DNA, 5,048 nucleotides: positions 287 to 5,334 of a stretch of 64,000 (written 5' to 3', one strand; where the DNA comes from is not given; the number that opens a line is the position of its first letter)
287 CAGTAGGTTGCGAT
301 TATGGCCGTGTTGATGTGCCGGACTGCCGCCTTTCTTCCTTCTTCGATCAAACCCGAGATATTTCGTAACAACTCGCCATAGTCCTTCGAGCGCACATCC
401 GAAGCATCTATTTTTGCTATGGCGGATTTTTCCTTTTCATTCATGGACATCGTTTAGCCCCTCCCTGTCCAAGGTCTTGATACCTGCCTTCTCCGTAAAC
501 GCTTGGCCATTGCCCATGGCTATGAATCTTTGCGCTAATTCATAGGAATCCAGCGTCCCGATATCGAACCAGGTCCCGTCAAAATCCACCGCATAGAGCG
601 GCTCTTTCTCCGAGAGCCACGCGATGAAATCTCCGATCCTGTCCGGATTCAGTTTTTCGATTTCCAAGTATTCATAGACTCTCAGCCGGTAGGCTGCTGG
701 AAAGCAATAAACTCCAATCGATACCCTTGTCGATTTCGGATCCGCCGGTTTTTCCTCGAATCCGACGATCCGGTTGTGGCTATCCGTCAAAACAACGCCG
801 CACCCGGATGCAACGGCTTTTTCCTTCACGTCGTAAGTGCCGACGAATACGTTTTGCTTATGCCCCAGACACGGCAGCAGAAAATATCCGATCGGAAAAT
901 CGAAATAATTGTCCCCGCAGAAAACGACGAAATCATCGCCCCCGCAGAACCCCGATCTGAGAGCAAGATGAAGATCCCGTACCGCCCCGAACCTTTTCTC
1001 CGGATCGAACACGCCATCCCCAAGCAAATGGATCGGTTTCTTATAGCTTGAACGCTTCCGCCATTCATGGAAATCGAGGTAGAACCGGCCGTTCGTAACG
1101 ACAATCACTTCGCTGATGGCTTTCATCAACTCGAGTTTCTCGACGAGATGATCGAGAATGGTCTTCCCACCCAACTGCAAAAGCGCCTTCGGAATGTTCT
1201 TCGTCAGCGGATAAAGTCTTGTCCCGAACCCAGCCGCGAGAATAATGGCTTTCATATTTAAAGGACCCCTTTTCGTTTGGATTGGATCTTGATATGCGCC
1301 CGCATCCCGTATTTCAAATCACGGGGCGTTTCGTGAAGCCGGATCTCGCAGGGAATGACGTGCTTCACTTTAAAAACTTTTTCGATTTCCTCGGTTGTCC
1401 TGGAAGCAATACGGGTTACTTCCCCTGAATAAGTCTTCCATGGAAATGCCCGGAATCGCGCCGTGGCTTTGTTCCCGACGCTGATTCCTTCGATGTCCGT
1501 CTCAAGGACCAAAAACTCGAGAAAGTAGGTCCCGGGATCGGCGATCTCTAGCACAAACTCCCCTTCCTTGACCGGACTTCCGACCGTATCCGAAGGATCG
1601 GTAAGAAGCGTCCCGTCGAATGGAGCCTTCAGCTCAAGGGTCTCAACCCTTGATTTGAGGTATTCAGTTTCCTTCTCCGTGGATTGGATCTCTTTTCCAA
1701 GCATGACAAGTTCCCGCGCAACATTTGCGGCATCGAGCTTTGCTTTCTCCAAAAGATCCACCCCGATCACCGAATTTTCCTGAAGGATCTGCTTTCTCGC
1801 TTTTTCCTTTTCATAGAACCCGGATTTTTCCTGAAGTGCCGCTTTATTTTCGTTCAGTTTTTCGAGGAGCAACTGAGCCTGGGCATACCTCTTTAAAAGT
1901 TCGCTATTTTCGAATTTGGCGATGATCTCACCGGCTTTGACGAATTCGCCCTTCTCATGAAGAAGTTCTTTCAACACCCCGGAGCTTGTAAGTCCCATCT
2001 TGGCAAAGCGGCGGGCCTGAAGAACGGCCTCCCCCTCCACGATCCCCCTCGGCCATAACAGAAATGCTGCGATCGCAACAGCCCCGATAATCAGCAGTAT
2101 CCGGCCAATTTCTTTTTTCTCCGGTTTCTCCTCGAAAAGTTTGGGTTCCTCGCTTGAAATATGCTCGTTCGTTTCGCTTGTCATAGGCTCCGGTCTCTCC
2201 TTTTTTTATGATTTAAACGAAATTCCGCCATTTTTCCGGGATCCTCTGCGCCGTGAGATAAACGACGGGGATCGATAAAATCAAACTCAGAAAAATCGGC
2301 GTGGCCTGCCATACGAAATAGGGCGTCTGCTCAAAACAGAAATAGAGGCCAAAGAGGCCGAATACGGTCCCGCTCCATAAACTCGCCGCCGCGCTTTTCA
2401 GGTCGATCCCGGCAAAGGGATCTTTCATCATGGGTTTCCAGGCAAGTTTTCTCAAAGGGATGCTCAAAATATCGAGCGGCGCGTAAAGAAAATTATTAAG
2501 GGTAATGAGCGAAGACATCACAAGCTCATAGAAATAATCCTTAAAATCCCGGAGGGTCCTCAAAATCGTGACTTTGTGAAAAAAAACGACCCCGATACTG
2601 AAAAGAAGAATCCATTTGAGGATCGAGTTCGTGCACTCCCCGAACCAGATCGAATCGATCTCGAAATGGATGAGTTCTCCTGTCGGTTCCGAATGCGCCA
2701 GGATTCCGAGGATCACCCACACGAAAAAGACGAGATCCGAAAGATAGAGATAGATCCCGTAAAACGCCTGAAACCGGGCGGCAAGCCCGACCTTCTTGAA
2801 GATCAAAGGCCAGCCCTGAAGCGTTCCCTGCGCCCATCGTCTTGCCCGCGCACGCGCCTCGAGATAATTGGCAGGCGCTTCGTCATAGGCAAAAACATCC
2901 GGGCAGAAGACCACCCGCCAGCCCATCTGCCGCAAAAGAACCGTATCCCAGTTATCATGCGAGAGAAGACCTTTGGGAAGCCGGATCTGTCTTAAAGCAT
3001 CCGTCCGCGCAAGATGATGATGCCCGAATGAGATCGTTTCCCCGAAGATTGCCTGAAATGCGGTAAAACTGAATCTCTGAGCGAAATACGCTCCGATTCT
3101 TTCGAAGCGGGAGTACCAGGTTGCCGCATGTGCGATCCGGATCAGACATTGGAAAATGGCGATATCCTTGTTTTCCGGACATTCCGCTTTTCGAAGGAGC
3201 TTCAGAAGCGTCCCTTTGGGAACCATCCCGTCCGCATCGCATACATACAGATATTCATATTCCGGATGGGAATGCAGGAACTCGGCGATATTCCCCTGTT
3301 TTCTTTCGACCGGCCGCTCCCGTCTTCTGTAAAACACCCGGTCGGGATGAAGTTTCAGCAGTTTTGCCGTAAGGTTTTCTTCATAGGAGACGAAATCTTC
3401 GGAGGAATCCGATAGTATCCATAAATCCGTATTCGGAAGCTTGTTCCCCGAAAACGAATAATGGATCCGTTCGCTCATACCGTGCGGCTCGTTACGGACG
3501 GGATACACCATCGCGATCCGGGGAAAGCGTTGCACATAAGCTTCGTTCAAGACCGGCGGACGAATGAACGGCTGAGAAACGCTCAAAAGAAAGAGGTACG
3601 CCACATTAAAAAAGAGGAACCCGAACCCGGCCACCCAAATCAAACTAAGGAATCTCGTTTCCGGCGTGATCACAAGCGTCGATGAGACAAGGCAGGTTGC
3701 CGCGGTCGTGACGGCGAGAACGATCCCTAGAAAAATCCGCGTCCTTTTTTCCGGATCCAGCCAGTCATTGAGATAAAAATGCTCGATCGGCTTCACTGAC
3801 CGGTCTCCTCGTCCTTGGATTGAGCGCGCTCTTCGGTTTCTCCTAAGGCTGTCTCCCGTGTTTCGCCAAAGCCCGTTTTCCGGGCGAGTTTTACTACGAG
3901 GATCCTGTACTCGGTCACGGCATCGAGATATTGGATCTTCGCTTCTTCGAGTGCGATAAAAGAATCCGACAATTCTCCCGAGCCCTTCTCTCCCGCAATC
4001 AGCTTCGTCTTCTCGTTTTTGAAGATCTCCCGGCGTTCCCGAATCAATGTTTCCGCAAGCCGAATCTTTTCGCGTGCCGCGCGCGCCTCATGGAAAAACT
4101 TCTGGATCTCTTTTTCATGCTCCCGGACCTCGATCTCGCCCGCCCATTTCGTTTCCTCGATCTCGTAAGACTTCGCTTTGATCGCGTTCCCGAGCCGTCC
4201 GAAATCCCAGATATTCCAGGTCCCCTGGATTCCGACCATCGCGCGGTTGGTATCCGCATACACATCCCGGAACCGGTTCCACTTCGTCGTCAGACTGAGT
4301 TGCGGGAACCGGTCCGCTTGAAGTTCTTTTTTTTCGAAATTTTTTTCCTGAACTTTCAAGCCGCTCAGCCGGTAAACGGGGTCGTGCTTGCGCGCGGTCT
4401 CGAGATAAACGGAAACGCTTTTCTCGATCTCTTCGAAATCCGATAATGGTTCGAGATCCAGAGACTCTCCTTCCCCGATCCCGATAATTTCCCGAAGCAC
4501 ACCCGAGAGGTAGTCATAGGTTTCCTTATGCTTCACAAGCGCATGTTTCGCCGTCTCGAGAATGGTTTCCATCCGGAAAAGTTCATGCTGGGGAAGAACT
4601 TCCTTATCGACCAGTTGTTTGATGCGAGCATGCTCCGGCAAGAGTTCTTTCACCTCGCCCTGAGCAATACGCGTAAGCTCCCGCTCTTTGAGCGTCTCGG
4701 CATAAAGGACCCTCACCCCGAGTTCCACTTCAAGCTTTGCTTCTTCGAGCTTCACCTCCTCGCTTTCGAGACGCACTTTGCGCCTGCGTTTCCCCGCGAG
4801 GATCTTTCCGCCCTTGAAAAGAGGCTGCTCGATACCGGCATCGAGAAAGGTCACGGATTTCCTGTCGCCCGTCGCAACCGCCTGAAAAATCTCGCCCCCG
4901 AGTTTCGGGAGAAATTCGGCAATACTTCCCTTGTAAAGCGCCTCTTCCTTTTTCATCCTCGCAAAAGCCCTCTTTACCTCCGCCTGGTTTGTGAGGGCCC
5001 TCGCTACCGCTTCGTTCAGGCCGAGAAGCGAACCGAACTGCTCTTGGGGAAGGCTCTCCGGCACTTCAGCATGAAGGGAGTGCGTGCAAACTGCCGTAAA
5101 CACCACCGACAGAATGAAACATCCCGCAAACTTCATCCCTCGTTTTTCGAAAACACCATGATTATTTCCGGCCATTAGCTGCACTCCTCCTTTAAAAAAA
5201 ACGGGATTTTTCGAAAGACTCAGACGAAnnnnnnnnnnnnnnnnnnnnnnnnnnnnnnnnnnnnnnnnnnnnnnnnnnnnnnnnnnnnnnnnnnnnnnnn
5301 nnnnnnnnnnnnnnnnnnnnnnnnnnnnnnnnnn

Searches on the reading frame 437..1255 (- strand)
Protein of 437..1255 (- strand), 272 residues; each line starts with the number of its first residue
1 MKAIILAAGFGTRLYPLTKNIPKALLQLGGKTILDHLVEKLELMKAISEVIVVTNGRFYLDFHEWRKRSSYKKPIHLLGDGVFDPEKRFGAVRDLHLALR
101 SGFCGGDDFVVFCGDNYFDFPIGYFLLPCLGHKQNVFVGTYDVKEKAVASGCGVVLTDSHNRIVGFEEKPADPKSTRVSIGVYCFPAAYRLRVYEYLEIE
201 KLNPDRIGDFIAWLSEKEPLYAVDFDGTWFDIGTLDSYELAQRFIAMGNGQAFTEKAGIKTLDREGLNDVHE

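Call 18: search_protein_families(library=pfam, proteins=[window:437-1255:-], max_evalue=0.001)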
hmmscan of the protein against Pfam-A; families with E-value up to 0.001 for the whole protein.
window:437-1255:- (272 aa): 4 families
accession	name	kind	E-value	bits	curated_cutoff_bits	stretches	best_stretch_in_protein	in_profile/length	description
PF00483.29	NTP_transferase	-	1.8e-34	119.9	21.2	1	2-245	1-242/245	Nucleotidyl transferase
PF12804.13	NTP_transf_3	-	8.1e-11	42.8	27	1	3-118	1-98/160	MobA-like NTP transferase domain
PF01128.25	IspD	-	1.1e-06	29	27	1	2-55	2-52/221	2-C-methyl-D-erythritol 4-phosphate cytidylyltransferase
PF02348.25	CTP_transf_3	-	0.00075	19.8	22.6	0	23-62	16-55/217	Cytidylyltransferase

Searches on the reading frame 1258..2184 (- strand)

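Call 18: search_protein_families(library=pfam, proteins=[window:1258-2184:-], max_evalue=0.001)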
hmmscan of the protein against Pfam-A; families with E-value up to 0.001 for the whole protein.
window:1258-2184:- (308 aa): 2 families
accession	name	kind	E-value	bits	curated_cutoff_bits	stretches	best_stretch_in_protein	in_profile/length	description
PF13437.12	HlyD_3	-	1.3e-14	55.3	22.2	1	185-293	2-106/106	HlyD family secretion protein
PF16576.10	HlyD_D23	-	1.2e-13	51.3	30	1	55-261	14-186/214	Barrel-sandwich domain of CusB or HlyD membrane-fusion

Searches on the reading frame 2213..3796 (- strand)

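Call 18: search_protein_families(library=pfam, proteins=[window:2213-3796:-], max_evalue=0.001)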
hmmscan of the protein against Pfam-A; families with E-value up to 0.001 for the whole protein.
window:2213-3796:- (527 aa): 4 families
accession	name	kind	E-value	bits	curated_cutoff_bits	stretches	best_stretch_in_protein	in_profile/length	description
PF13632.12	Glyco_trans_2_3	-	9.3e-14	52.1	27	1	184-364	3-189/198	Glycosyl transferase family group 2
PF13506.12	Glyco_transf_21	-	8.7e-10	38.8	21.7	1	153-322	5-173/174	Glycosyl transferase family 21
PF13641.12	Glyco_tranf_2_3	-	1.2e-09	39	27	1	150-324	55-230/230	Glycosyltransferase like family 2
PF00535.33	Glycos_transf_2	-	1.6e-05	25.4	23.3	1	99-259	5-155/168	Glycosyl transferase family 2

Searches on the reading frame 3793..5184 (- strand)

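Call 18: search_protein_families(library=pfam, proteins=[window:3793-5184:-], max_evalue=0.001)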
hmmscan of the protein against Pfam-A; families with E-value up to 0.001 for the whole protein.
window:3793-5184:- (463 aa): 1 family
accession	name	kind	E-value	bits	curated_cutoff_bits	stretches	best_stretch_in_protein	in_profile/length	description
PF02321.23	OEP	-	8.7e-37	127.2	22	2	261-435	5-184/187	Outer membrane efflux protein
